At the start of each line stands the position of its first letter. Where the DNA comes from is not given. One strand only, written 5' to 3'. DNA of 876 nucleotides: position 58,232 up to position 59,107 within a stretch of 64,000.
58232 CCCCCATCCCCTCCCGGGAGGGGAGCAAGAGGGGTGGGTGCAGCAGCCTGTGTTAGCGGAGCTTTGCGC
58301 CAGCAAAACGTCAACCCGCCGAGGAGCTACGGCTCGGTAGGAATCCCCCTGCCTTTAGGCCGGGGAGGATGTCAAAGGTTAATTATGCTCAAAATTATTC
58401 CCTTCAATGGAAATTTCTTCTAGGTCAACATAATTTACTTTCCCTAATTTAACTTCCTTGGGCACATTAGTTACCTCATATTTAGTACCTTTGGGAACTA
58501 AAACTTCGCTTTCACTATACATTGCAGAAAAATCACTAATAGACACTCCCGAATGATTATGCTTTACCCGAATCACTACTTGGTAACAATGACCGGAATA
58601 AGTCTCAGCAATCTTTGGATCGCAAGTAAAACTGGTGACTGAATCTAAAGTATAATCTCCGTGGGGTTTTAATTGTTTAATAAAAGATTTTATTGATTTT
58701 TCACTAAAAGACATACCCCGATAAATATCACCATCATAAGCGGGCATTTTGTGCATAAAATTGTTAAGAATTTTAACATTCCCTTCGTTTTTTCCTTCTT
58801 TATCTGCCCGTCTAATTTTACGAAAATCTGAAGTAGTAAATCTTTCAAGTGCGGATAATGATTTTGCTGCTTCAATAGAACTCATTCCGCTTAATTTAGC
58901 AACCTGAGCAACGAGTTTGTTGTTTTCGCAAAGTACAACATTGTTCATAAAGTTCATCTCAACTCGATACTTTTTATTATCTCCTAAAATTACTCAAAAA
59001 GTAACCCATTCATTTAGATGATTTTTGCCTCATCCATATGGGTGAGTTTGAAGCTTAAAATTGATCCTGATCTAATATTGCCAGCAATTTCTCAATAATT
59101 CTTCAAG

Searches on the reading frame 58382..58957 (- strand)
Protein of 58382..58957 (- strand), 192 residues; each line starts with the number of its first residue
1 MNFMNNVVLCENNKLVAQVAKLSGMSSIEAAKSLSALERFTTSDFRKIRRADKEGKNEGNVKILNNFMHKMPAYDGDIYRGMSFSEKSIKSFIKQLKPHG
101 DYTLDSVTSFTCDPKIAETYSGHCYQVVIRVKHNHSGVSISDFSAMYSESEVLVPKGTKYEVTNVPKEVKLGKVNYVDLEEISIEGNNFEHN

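Call 3: search_protein_families(library=pfam, proteins=[window:58382-58957:-], max_evalue=10)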
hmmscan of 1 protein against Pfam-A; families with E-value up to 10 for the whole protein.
window:58382-58957:- (192 aa): 3 families
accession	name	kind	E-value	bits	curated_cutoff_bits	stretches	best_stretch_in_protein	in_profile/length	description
PF03496.20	ADPrib_exo_Tox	-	3.7e-07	30.1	23.4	1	86-170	98-181/196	ADP-ribosyltransferase exoenzyme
PF01129.24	ART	-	0.00021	21.1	22.3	1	101-170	143-208/222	NAD:arginine ADP-ribosyltransferase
PF13218.11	DUF4026_N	-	0.051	14.1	27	1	66-97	80-111/147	Protein of unknown function (DUF4026) N-terminal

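Call 4: search_protein_families(library=ncbifam, proteins=[window:58382-58957:-], max_evalue=10)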
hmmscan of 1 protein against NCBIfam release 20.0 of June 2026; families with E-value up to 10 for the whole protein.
window:58382-58957:- (192 aa): 1 family
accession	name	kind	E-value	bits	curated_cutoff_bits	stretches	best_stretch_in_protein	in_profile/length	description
NF041404.1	XopAI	equivalog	1.3e-06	27.8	300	1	132-170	201-239/251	type III secretion system effector XopAI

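Call 5: search_solved_structures(query=window:58382-58957:-, max_evalue=10, show_alignments=3)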
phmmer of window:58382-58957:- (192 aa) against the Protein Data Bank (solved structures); distinct sequences matched with E-value up to 10: 9.
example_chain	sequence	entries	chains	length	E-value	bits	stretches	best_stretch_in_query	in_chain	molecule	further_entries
6k94_A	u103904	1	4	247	0.0016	21.6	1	30-167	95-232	Type III effector XopAI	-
6k93_A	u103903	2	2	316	0.003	20.7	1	30-167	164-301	Type III effector XopAI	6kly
6dre_B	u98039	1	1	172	0.0037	20.4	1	66-165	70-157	PAAR repeat-containing protein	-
6drh_B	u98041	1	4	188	0.0048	20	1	66-165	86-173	PAAR repeat-containing protein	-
4xzj_A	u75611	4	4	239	0.0081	19.3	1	61-168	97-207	Putative NAD(+)--arginine ADP-ribosyltransferase Vis | NAD(+)--arginine ADP-ribosyltransferase Vis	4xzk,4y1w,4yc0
2gwl_A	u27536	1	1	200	0.021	17.9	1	40-165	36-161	65 kDa virulence protein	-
2gwm_A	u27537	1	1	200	0.021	17.9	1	40-165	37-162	65 kDa virulence protein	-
1ojq_A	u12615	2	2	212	0.27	14.3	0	141-166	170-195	ADP-RIBOSYLTRANSFERASE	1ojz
6gnn_C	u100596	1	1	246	0.31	14.1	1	108-164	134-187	Exoenzyme T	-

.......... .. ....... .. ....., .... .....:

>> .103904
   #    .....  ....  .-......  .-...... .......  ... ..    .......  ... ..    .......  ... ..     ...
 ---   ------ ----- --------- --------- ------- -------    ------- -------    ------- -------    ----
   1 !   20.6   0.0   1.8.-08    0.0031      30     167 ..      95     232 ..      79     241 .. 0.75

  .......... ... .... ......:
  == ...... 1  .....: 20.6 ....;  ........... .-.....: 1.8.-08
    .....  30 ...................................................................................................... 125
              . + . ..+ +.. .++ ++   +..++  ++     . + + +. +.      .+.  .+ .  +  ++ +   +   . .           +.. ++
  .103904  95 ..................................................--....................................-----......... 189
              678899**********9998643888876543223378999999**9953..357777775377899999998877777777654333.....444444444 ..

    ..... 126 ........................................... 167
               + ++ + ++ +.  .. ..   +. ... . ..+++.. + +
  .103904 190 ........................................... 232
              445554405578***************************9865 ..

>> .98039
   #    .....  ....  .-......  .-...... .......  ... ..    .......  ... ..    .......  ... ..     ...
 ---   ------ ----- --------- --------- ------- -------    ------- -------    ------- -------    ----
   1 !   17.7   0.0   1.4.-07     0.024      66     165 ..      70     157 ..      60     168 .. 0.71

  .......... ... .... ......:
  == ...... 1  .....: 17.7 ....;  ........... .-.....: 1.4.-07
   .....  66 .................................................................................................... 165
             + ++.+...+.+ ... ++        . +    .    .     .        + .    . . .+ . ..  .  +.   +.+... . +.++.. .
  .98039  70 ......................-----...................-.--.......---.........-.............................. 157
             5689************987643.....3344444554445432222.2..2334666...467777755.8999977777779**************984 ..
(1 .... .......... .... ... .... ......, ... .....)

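Call 6: search_protein_families(library=padloc, proteins=[window:58382-58957:-], max_evalue=10)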
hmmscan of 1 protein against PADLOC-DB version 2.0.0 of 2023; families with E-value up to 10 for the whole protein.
window:58382-58957:- (192 aa): 0 families

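Call 7: search_protein_families(library=phrogs, proteins=[window:58382-58957:-], max_evalue=10)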
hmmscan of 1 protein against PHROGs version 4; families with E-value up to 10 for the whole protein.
window:58382-58957:- (192 aa): 9 families
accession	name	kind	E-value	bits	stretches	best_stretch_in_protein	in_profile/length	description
phrog_16619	-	head and packaging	1.2e-26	93.6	1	26-186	831-995/1440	minor head protein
phrog_595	-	head and packaging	2.1e-08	35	1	41-182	366-512/513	head maturation protease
phrog_21789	-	head and packaging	4.4e-08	32.3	1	30-168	1046-1184/1195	virion structural protein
phrog_832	-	DNA, RNA and nucleotide metabolism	3.7e-05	22.5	1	35-133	1264-1365/1480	RNA polymerase ADP-ribosylase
phrog_3895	-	moron, auxiliary metabolic gene and host takeover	0.00032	21.5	1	105-168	253-321/340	ADP-ribosyltransferase exoenzyme toxin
phrog_28561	-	unknown function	0.018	16.1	1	148-165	25-42/59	-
phrog_14952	-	unknown function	0.11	13.8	1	100-165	109-170/187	-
phrog_27460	-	unknown function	0.15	12.9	1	78-128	46-93/167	-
phrog_24146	-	unknown function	0.2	13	1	150-187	34-71/83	-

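Call 8: find_homologous_proteins(query=window:58382-58957:-, max_evalue=0.001)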
Query window:58382-58957:- (192 aa): 18 proteins with E <= 0.001 among 73 candidates.
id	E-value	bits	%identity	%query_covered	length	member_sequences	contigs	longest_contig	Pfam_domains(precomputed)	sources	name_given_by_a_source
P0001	4.0e-111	387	91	98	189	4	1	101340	PF03496.21,PF01129.25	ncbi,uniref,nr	ncbi:ADP-ribosyltransferase [Okeania sp. SIO2B3]|uniref:ADP-ribosyltransferase n=1 Tax=Okeania sp. S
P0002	1.4e-110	385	91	100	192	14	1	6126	PF03496.21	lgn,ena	-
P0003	2.4e-107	374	90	98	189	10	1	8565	PF03496.21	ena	-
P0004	1.1e-106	372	89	98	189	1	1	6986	PF03496.21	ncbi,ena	-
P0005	7.2e-106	370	88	98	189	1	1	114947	PF03496.21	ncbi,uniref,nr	ncbi:MAG: hypothetical protein F6K18_18000 [Okeania sp. SIO2C2]|uniref:ADP-ribosyltransferase n=1 Ta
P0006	7.2e-104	363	86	98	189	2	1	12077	PF03496.21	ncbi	ncbi:MAG: ADP-ribosyltransferase [Trichodesmium sp.]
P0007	1.5e-103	362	87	98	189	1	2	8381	PF03496.21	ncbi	-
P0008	2.5e-103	361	86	98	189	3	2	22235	PF03496.21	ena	-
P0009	3.5e-102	358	85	98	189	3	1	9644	PF03496.21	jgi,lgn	-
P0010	1.6e-99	349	83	98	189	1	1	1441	PF03496.21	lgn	-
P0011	9.4e-99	346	83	98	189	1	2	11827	PF03496.21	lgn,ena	-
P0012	5.0e-94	331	79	98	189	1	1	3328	PF03496.21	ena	-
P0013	8.0e-90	317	76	100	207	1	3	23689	PF03496.21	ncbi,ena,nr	ncbi:MAG: ADP-ribosyltransferase [Microcoleaceae cyanobacterium MO_207.B10]|nr:ADP-ribosyltransferas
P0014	1.8e-55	206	87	57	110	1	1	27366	PF03496.21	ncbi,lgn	ncbi:MAG: ADP-ribosyltransferase [Microcoleaceae cyanobacterium]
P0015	1.2e-51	193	52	85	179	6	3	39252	PF03496.21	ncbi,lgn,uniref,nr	ncbi:MAG: ADP-ribosyltransferase [Limnoraphis robusta]|uniref:ADP ribosyltransferase domain-containi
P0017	1.1e-45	174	74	56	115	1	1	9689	PF03496.21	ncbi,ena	-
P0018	7.5e-21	93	35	83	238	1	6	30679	PF03496.21,PF01129.25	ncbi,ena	-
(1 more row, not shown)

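Call 12: find_encoding_contigs(protein=P0001, flank=6000, max_places=3)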
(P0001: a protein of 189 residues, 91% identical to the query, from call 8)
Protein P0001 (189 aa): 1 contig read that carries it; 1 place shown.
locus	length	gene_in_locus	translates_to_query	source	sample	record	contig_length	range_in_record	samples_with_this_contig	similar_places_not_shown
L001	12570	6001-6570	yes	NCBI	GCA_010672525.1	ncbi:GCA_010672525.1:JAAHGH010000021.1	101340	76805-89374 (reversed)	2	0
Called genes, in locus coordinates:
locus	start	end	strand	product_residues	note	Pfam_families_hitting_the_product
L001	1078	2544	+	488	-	PF00005:ABC_tran, PF13304:AAA_21 (faint), PF00005:ABC_tran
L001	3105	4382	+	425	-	PF00370:FGGY_N, PF02782:FGGY_C (weak)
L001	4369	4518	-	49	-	-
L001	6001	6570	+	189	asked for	PF01129:ART (weak), PF03496:ADPrib_exo_Tox (weak)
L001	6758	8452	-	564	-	PF00512:HisKA (weak)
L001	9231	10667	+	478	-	PF01523:PmbA_TldD_1st, PF19290:PmbA_TldD_2nd, PF19289:PmbA_TldD_3rd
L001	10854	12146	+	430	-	PF01637:ATPase_2 (weak), PF13401:AAA_22 (weak)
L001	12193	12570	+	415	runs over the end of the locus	-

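Call 13: find_encoding_contigs(protein=P0005, flank=6000, max_places=3)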
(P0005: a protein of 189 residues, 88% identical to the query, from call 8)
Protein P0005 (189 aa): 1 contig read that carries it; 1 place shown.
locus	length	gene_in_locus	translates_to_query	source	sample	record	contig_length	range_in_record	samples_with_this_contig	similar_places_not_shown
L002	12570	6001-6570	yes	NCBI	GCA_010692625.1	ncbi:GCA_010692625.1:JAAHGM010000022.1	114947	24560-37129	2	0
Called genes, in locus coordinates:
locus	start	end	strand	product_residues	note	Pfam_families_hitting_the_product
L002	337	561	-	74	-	-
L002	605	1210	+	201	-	PF01725:Ham1p_like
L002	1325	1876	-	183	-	-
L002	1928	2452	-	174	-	PF00027:cNMP_binding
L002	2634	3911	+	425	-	PF00370:FGGY_N, PF02782:FGGY_C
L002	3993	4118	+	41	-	-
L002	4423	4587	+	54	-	-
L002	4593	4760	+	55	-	-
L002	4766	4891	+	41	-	-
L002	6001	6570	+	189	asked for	PF03496:ADPrib_exo_Tox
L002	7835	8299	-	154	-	PF13185:GAF_2 (weak), PF14215:bHLH-MYC_N (weak)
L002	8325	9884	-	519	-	PF07690:MFS_1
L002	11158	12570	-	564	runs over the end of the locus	PF00512:HisKA (weak)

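Call 14: find_encoding_contigs(protein=P0015, flank=6000, max_places=3)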
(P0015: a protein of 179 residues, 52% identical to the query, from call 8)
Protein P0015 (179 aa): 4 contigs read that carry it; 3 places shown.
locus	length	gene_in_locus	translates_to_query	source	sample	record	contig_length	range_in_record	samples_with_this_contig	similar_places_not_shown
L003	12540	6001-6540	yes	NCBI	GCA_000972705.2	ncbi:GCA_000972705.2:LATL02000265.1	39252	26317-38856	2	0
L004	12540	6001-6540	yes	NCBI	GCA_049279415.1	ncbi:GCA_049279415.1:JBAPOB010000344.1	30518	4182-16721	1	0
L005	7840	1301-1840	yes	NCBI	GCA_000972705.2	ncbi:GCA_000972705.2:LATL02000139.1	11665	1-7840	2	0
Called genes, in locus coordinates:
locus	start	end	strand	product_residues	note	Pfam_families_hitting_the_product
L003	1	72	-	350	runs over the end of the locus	PF00534:Glycos_transf_1, PF13692:Glyco_trans_1_4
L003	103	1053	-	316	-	PF00535:Glycos_transf_2, PF10111:Glyco_tranf_2_2 (faint), PF13641:Glyco_tranf_2_3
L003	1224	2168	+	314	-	PF00535:Glycos_transf_2, PF10111:Glyco_tranf_2_2, PF13641:Glyco_tranf_2_3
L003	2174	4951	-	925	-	PF02861:Clp_N, PF00004:AAA, PF23569:NBD_SMAX1, PF17871:AAA_lid_9, PF00004:AAA, PF07724:AAA_2, PF07728:AAA_5, PF10431:ClpB_D2-small, +9 more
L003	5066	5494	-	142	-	PF00903:Glyoxalase, PF12681:Glyoxalase_2 (faint), PF13669:Glyoxalase_4, PF18029:Glyoxalase_6 (weak)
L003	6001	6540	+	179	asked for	PF03496:ADPrib_exo_Tox (faint)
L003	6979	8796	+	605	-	PF00474:SSF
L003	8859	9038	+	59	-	-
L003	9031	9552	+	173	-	PF00583:Acetyltransf_1, PF13508:Acetyltransf_7, PF08445:FR47, PF13673:Acetyltransf_10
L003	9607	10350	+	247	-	PF13513:HEAT_EZ (faint), PF12717:Cnd1 (faint), PF02985:HEAT (faint), PF13646:HEAT_2, PF03130:HEAT_PBS (faint), PF00514:Arm (faint), PF13646:HEAT_2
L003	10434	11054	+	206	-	PF02230:Abhydrolase_2, PF03959:FSH1 (weak), PF12697:Abhydrolase_6 (weak)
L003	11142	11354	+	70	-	PF10742:DUF2555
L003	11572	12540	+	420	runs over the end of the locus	PF02441:Flavoprotein, PF04127:DFP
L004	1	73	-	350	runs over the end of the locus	PF00534:Glycos_transf_1, PF13692:Glyco_trans_1_4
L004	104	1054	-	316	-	PF00535:Glycos_transf_2, PF10111:Glyco_tranf_2_2 (faint), PF13641:Glyco_tranf_2_3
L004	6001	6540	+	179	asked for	PF03496:ADPrib_exo_Tox (faint)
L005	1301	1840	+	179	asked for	PF03496:ADPrib_exo_Tox (faint)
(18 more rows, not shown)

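Call 15: find_encoding_contigs(protein=P0018, flank=6000, max_places=3)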
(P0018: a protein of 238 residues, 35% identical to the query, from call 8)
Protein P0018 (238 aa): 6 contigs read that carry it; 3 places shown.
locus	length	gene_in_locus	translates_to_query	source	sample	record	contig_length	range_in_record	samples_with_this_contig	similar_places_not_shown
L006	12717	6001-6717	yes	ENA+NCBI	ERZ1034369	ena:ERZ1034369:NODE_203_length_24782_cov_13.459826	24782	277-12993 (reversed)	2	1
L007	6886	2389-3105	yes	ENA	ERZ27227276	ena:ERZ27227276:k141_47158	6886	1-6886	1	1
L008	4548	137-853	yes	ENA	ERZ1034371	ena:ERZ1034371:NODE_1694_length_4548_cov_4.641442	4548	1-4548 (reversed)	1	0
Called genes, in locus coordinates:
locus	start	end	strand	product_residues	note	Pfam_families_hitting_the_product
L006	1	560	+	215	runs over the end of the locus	PF12002:MgsA_C (weak)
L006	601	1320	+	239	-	PF08889:WbqC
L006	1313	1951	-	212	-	PF02585:PIG-L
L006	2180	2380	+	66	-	-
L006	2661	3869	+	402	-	PF12323:HTH_OrfB_IS605, PF01385:OrfB_IS605, PF07282:Cas12f1-like_TNB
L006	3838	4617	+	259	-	PF03496:ADPrib_exo_Tox (weak)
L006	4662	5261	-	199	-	PF13489:Methyltransf_23 (weak), PF13847:Methyltransf_31 (weak), PF08241:Methyltransf_11 (weak), PF08242:Methyltransf_12 (weak), PF13649:Methyltransf_25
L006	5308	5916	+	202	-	-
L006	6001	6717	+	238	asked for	PF01129:ART (faint), PF03496:ADPrib_exo_Tox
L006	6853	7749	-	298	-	PF01073:3Beta_HSD, PF01370:Epimerase, PF16363:GDP_Man_Dehyd, PF04321:RmlD_sub_bind, PF07993:NAD_binding_4, PF02719:Polysacc_synt_2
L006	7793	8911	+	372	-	PF01041:DegT_DnrJ_EryC1, PF00155:Aminotran_1_2, PF00266:Aminotran_5 (faint)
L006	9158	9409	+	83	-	-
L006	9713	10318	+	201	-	-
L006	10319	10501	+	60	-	-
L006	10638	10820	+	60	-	-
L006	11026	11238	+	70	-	-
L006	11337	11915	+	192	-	-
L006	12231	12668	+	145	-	-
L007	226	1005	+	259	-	PF03496:ADPrib_exo_Tox (weak)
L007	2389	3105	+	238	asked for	PF01129:ART (faint), PF03496:ADPrib_exo_Tox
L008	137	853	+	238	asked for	PF01129:ART (faint), PF03496:ADPrib_exo_Tox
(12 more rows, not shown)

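Call 18: find_related_loci(query=A1, collection=genome_contigs, flank=6000)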
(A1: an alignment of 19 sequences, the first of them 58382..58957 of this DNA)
Query A1 (192 aa) in genome_contigs; peptide patterns used: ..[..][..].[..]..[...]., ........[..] (x = any residue, [..] = any of these).
61 stretches matched a pattern; 26 encode a relative of the query (tblastn E <= 1e-3); 26 distinct loci.
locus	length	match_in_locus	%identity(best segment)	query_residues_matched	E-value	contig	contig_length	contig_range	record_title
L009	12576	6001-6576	100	1-192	2e-130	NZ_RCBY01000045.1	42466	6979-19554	Okeania hirsuta strain PAB10Feb10-1 PAB_NODE_45, whole genome shotgun sequence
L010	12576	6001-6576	95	1-192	1e-124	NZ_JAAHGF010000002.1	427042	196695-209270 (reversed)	MAG: Okeania sp. SIO1I7 1I7_NODE_2, whole genome shotgun sequence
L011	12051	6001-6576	94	1-192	7e-124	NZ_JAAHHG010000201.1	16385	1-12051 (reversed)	MAG: Okeania sp. SIO3B5 3B5_NODE_201, whole genome shotgun sequence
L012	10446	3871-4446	94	1-192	1e-123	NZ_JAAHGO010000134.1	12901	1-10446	MAG: Okeania sp. SIO2C9 2C9_NODE_134, whole genome shotgun sequence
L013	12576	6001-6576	91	1-192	2e-121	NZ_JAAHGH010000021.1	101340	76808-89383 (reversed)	MAG: Okeania sp. SIO2B3 2B3_NODE_21, whole genome shotgun sequence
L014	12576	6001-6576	90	1-192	2e-118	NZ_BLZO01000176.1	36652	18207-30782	Okeania sp. KiyG1 sequence176, whole genome shotgun sequence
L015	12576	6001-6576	88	1-192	5e-116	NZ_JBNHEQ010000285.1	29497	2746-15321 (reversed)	Dapis sp. BLCC M172 NODE_518_length_29497_cov_57.869540, whole genome shotgun sequence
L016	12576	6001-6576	87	1-192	1e-115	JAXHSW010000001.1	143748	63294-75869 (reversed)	MAG: Cyanobacteriota bacterium isolate MAG08_tar_biofilm MAG08_1, whole genome shotgun sequence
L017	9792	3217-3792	86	1-192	1e-114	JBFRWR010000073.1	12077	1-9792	MAG: Trichodesmium sp. isolate 02_in_wi_sediment_bin.5 02InWiSedB5_c_000000035184, whole genome shotgun sequence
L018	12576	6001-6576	85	1-192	5e-113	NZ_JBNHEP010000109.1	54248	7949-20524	Dapis sp. BLCC M229 strain BLCC-M229 NODE_177_length_54248_cov_72.046500, whole genome shotgun sequence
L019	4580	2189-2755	87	4-192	1e-112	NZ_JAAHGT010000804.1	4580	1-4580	MAG: Okeania sp. SIO2F4 2F4_NODE_804, whole genome shotgun sequence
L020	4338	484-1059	85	1-192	8e-113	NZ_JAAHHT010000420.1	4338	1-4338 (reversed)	MAG: Okeania sp. SIO3I5 3I5_NODE_420, whole genome shotgun sequence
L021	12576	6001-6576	85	1-192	7e-111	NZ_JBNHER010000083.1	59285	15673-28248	Dapis sp. BLCC M126 strain BLCC-M126 NODE_92_length_59285_cov_26.530002, whole genome shotgun sequence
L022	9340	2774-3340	78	4-192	1e-98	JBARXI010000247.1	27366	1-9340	MAG: Microcoleaceae cyanobacterium isolate MFD12174_ilm_asm_bin4 k127_7349, whole genome shotgun sequence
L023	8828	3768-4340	76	1-192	2e-98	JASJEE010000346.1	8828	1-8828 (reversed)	MAG: Microcoleaceae cyanobacterium MO_207.B10 MO_207.c_1998, whole genome shotgun sequence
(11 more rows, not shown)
